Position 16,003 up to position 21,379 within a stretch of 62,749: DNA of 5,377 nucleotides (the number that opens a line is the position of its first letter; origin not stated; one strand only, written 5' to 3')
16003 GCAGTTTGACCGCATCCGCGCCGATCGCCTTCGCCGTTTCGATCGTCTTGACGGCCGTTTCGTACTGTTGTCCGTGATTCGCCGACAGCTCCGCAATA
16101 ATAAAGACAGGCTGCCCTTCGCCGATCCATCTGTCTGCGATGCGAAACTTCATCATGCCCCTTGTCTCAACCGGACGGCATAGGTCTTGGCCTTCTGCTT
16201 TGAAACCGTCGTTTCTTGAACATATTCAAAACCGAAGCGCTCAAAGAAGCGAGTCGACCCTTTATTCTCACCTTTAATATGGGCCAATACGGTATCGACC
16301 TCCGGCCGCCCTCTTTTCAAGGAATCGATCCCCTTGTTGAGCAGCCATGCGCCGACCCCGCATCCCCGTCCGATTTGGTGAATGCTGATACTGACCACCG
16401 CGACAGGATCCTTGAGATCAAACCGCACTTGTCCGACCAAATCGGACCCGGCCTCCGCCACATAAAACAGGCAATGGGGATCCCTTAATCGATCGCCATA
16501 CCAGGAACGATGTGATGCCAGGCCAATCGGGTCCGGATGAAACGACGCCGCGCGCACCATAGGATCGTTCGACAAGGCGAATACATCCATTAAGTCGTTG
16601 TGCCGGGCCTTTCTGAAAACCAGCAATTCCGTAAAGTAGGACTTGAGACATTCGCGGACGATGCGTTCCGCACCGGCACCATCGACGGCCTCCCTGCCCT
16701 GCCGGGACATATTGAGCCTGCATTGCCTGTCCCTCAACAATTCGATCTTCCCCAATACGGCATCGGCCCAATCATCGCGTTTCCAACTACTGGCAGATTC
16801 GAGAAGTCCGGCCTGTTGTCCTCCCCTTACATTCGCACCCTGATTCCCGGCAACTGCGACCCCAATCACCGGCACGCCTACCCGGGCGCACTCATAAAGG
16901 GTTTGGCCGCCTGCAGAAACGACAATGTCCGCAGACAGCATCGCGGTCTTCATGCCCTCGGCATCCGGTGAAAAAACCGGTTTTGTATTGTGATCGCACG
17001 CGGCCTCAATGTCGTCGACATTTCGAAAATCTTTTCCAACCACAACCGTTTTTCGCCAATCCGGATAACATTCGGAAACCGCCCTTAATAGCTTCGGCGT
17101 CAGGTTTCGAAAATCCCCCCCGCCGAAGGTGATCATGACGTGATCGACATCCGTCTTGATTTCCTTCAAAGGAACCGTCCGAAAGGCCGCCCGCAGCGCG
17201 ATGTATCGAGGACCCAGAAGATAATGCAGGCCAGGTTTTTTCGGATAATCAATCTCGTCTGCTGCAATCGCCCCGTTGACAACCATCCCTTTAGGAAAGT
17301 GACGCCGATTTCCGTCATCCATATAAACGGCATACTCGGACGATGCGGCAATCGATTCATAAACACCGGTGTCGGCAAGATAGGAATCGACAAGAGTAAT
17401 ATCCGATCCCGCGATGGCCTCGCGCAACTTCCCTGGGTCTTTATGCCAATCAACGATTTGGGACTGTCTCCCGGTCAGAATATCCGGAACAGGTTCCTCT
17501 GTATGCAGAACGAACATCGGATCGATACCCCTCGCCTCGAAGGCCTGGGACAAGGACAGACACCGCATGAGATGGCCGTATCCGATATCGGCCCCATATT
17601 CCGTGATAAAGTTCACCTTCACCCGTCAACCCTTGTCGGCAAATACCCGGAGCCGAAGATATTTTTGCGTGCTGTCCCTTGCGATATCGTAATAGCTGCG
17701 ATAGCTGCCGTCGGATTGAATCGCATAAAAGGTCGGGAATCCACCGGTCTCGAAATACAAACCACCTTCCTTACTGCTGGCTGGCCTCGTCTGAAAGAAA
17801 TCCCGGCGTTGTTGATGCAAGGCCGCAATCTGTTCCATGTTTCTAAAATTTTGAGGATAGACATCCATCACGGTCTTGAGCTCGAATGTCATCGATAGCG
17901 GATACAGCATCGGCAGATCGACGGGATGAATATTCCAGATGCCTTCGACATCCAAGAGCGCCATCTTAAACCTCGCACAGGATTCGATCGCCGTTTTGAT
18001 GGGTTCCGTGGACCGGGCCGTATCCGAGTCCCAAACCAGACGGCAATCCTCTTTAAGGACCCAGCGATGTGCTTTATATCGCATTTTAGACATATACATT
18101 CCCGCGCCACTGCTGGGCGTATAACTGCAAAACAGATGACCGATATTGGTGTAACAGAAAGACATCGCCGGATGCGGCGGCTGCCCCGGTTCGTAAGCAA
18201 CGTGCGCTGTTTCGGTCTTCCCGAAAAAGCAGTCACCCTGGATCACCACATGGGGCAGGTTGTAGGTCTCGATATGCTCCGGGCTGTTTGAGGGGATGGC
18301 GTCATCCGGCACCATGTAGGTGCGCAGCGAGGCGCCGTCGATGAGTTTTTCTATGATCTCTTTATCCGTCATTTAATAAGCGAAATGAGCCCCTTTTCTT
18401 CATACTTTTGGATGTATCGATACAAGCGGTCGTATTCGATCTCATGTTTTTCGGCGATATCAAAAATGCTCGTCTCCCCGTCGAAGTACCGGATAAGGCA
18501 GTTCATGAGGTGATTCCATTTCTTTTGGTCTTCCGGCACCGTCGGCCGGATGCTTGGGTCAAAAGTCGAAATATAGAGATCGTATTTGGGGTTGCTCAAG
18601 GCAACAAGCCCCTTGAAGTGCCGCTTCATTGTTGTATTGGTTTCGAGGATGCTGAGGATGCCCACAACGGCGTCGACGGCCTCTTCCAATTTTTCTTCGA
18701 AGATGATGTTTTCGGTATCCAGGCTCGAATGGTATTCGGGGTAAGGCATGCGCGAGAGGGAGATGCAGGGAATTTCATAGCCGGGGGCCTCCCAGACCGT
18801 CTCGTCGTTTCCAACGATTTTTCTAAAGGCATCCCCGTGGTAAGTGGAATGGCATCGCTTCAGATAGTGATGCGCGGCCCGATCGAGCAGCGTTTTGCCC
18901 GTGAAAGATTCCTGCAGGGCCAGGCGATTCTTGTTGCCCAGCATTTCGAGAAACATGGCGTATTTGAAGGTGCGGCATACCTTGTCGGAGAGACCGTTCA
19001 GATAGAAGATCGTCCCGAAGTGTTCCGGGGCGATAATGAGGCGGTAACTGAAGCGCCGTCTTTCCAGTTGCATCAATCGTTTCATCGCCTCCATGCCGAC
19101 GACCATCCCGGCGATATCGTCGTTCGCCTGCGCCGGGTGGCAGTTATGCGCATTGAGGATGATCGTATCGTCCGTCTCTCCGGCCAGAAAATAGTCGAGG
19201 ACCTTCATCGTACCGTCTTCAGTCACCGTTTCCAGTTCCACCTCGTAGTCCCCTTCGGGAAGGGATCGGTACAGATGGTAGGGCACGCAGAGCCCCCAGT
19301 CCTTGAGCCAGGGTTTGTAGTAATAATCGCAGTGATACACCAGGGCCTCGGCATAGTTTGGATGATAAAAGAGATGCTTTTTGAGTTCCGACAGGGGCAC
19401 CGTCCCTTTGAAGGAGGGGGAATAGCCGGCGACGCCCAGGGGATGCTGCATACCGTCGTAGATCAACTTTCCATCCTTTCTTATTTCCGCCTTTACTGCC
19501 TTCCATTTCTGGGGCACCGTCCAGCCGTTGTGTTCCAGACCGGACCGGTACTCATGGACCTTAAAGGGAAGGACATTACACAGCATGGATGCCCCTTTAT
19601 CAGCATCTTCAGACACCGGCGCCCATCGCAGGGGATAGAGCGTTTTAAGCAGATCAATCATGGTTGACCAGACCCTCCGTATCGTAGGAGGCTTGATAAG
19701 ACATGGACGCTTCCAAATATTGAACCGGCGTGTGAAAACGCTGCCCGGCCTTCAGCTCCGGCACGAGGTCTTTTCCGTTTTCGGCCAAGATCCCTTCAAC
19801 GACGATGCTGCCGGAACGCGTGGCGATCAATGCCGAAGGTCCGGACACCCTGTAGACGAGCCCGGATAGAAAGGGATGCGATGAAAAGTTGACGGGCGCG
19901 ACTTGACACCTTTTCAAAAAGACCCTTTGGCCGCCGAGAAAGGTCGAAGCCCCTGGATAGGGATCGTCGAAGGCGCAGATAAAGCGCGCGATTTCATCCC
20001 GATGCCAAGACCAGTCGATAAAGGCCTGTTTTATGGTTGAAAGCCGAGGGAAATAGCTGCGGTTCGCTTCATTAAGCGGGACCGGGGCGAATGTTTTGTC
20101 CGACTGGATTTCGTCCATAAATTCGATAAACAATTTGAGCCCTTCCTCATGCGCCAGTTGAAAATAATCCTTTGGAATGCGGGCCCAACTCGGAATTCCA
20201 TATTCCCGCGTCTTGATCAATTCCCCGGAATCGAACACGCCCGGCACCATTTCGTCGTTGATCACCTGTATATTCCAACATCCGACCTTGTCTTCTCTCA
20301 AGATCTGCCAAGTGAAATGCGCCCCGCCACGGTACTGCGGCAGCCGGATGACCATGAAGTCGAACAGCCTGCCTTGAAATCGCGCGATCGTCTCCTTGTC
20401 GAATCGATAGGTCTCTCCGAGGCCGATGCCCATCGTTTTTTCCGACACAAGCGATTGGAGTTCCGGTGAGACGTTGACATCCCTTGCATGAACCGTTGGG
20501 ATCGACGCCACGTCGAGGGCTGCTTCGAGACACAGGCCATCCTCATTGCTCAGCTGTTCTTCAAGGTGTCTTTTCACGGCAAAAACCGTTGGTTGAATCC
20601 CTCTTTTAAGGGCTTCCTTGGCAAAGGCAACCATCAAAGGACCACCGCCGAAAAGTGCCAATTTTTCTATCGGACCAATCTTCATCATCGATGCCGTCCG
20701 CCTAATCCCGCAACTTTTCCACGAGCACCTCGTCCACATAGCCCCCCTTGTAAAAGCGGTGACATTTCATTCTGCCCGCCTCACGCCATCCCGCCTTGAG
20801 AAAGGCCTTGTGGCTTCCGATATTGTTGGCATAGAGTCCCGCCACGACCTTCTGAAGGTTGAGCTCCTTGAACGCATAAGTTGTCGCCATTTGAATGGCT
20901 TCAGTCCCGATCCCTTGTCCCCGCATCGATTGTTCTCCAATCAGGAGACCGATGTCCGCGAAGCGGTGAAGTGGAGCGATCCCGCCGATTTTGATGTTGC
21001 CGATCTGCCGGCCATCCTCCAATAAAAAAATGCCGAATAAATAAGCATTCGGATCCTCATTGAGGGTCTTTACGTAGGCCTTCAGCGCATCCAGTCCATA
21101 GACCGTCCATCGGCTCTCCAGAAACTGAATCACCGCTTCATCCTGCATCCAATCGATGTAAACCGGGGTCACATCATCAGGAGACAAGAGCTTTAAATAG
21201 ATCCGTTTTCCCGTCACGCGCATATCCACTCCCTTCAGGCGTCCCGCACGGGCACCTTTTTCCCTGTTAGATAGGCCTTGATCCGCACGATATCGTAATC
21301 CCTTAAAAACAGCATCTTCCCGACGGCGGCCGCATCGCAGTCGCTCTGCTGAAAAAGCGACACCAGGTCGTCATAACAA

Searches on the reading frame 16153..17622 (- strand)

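Call 3: search_protein_families(library=pfam, proteins=[window:16153-17622:-], max_evalue=0.01)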
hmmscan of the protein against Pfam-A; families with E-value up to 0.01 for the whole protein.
window:16153-17622:- (489 aa): 5 families
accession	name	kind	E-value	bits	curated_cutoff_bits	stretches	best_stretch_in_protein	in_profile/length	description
PF00583.31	Acetyltransf_1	-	1.5e-09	38.6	20.7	1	372-465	22-116/116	Acetyltransferase (GNAT) family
PF13302.13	Acetyltransf_3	-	4.6e-08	34.3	25.4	1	334-466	2-138/138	Acetyltransferase (GNAT) domain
PF13508.13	Acetyltransf_7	-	2e-06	28.5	27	1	383-466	2-83/84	Acetyltransferase (GNAT) domain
PF13673.13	Acetyltransf_10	-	0.00024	21.5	23.6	1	378-473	25-115/128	Acetyltransferase (GNAT) domain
PF04101.22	Glyco_tran_28_C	-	0.0037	17.8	22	1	178-256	14-98/166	Glycosyltransferase family 28 C-terminal domain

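Call 4: search_protein_families(library=ncbifam, proteins=[window:16153-17622:-], max_evalue=0.01)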
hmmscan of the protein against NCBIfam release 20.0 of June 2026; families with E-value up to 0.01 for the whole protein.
window:16153-17622:- (489 aa): 7 families
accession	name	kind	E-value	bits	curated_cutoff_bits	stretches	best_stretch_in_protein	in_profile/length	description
TIGR03590.1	PseG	equivalog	3.2e-41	141.8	153.55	1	1-264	1-276/280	UDP-2,4-diacetamido-2,4,6-trideoxy-beta-L-altropyranose hydrolase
TIGR03585.1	PseH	equivalog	0.00015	21.9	93.1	1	337-477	4-147/156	UDP-4-amino-4,6-dideoxy-N-acetyl-beta-L-altrosamine N-acetyltransferase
TIGR01133.1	murG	equivalog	0.00019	20.6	250.25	1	180-322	200-350/353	undecaprenyldiphospho-muramoylpentapeptide beta-N-acetylglucosaminyltransferase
TIGR01575.1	rimI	equivalog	0.00047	20.3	86.4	1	379-469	27-116/132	ribosomal protein S18-alanine N-acetyltransferase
TIGR03448.1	mycothiol_MshD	equivalog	0.0042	16.4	163.1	1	411-470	233-290/294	mycothiol synthase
NF040503.1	resist_ArsN1a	equivalog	0.0047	16.7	170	1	337-468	2-136/159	arsinothricin resistance N-acetyltransferase ArsN1 family A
NF002959.0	PRK03624.1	equivalog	0.0055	16.4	124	0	379-476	44-140/147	GNAT family acetyltransferase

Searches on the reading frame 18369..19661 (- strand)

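Call 3: search_protein_families(library=pfam, proteins=[window:18369-19661:-], max_evalue=0.01)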
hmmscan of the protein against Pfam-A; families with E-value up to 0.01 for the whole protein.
window:18369-19661:- (430 aa): 5 families
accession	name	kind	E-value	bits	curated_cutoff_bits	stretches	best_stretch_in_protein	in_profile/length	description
PF16254.10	DUF4910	-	6.4e-54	182.8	26.6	1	3-342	2-247/247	Domain of unknown function (DUF4910)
PF09940.16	DUF2172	-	4.8e-18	65.7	27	1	52-145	1-91/92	Domain of unknown function (DUF2172)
PF13518.12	HTH_28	-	1e-05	25.9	25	1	389-429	6-45/52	Helix-turn-helix domain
PF16221.11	HTH_47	-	5.4e-05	23.1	27.1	1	380-427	31-77/78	winged helix-turn-helix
PF01527.26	HTH_Tnp_1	-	0.0086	16.7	24.1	0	391-424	18-50/75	Transposase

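Call 4: search_protein_families(library=ncbifam, proteins=[window:18369-19661:-], max_evalue=0.01)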
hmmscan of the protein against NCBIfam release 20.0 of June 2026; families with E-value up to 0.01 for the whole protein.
window:18369-19661:- (430 aa): 0 families

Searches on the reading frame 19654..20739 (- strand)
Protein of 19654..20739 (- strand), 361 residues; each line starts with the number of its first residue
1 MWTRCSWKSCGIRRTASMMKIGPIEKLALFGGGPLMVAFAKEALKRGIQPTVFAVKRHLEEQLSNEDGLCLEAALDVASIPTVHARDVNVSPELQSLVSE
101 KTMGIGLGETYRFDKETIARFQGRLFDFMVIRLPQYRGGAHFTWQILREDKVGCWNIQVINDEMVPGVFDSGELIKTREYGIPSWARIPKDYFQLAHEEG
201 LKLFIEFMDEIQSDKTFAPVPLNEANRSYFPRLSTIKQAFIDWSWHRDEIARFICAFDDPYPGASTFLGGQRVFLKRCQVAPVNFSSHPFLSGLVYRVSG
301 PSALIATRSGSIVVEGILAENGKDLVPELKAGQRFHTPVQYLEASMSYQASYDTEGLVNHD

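Call 3: search_protein_families(library=pfam, proteins=[window:19654-20739:-], max_evalue=0.01)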
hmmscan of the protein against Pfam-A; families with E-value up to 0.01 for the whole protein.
window:19654-20739:- (361 aa): 1 family
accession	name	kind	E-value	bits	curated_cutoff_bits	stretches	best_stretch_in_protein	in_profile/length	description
PF02911.23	Formyl_trans_C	-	5.2e-12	46.3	21.1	1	237-325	5-90/100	Formyl transferase, C-terminal domain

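Call 4: search_protein_families(library=ncbifam, proteins=[window:19654-20739:-], max_evalue=0.01)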
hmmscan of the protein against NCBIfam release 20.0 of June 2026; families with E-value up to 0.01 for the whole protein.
window:19654-20739:- (361 aa): 3 families
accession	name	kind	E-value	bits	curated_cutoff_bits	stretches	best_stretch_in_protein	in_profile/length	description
TIGR00460.1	fmt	equivalog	2.7e-10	39.8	201.5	1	132-309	111-278/315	methionyl-tRNA formyltransferase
NF005998.1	PRK08125.1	equivalog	5.7e-09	34.9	777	1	130-321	105-283/649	bifunctional UDP-4-amino-4-deoxy-L-arabinose formyltransferase/UDP-glucuronic acid oxidase ArnA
NF005414.0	PRK06988.1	equivalog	1e-05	24.7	316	1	133-294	110-263/311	formyltransferase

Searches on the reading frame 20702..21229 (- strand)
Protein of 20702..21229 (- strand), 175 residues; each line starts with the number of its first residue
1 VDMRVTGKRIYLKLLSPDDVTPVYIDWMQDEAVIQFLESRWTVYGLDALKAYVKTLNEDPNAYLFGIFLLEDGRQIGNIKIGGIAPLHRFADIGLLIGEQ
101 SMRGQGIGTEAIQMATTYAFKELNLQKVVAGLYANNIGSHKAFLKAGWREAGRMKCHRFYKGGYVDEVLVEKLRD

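Call 10: search_protein_families(library=pfam, proteins=[window:20702-21229:-], max_evalue=0.001)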
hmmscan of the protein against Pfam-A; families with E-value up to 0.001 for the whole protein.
window:20702-21229:- (175 aa): 4 families
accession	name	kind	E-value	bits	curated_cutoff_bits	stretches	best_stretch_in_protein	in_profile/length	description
PF13302.13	Acetyltransf_3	-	3.2e-20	73.7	25.4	1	9-148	1-137/138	Acetyltransferase (GNAT) domain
PF13420.13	Acetyltransf_4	-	5.5e-10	39.9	24.3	1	24-168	12-154/155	Acetyltransferase (GNAT) domain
PF13523.12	Acetyltransf_8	-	1.3e-09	38.2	27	1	22-154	7-143/145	Acetyltransferase (GNAT) domain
PF00583.31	Acetyltransf_1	-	1.7e-08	35.2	20.7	1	39-148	14-116/116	Acetyltransferase (GNAT) family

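Call 54: search_protein_families(library=ncbifam, proteins=[window:20702-21229:-], max_evalue=0.0001)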
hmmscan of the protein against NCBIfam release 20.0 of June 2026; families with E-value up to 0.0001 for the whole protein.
window:20702-21229:- (175 aa): 9 families
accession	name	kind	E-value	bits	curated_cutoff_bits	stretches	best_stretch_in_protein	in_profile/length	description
NF033693.0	AAC_6p_Ie_fam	exception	3.9e-10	40.1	340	0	96-171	101-176/179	AAC(6')-Ie family aminoglycoside N-acetyltransferase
NF000507.1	AAC_6p_Ie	exception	1.8e-09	37.8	450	0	96-171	101-176/201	aminoglycoside N-acetyltransferase AAC(6')-Ie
NF040503.1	resist_ArsN1a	equivalog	2.3e-09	37.2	170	1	99-173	85-158/159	arsinothricin resistance N-acetyltransferase ArsN1 family A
TIGR03585.1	PseH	equivalog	3e-09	37.1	93.1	1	49-166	38-151/156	UDP-4-amino-4,6-dideoxy-N-acetyl-beta-L-altrosamine N-acetyltransferase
NF033151.0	AAC_6p_A10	exception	1.3e-08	35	400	1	95-171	99-175/178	AAC(6')-I family aminoglycoside 6'-N-acetyltransferase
NF011709.0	PRK15130.1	equivalog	3.2e-07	30.3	218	1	71-166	64-158/186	spermidine N1-acetyltransferase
NF000431.1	AAC_6p_Ian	exception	3.2e-07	30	400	1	5-169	3-172/190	aminoglycoside N-acetyltransferase AAC(6')-Ian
NF007539.0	PRK10151.1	equivalog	1.5e-06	27.9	184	1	68-171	71-173/179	50S ribosomal protein L7/L12-serine acetyltransferase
NF000016.1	AAC_6p_Im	exception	6.3e-06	26.4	350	0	95-171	99-175/178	aminoglycoside N-acetyltransferase AAC(6')-Im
